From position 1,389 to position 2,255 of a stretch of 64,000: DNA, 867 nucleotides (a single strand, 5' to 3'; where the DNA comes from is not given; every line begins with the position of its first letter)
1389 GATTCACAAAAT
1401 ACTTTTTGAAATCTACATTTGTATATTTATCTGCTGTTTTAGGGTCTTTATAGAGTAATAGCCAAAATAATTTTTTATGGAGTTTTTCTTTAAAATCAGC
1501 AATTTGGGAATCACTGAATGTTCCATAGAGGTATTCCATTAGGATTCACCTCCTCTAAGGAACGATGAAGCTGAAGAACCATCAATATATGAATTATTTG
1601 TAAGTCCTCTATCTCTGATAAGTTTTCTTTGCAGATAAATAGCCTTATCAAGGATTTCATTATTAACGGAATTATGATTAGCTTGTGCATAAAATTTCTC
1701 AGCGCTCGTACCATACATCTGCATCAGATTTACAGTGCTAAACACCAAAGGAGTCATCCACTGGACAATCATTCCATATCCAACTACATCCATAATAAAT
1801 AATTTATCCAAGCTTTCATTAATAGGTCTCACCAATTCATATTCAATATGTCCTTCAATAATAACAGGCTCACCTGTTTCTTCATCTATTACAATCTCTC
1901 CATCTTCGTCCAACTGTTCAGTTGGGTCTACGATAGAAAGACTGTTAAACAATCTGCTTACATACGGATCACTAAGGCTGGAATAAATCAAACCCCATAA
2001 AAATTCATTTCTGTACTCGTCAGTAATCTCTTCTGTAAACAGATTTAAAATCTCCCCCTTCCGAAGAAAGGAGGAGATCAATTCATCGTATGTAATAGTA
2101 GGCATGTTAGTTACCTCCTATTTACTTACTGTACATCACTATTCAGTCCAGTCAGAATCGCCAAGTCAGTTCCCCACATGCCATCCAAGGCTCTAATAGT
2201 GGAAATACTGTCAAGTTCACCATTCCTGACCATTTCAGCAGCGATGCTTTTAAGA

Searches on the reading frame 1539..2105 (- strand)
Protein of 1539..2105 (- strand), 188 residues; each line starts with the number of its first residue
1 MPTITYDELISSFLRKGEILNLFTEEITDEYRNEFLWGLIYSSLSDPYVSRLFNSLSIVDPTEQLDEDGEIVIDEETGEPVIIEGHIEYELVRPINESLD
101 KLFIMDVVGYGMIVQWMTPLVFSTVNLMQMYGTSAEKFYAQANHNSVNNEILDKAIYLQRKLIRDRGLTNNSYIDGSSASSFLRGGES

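Call 66: find_encoding_contigs(protein=window:1539-2105:-, flank=10000, max_places=2)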
Protein window:1539-2105:- (188 aa): 24 contigs read that carry it; 2 places shown.
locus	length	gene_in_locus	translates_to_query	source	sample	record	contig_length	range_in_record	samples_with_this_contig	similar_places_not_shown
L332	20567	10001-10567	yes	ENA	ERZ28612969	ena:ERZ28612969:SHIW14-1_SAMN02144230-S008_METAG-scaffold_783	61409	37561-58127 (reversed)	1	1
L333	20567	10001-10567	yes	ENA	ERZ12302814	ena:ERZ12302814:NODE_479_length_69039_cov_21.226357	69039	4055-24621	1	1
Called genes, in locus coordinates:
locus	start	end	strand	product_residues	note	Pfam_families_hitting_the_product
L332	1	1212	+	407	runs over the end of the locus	PF27387:YonJ_CC (weak)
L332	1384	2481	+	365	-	PF27269:YonG_N, PF27316:YonG_C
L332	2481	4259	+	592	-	-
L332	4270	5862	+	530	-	-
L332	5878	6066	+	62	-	-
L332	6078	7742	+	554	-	PF27290:YonD_N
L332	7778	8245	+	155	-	-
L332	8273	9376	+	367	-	PF27364:YonB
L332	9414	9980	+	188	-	-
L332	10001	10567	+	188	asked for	-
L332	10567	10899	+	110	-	-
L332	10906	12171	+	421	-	-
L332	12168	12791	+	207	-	-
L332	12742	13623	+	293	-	-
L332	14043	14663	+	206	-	PF27173:YomU_Tube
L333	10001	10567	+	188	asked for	-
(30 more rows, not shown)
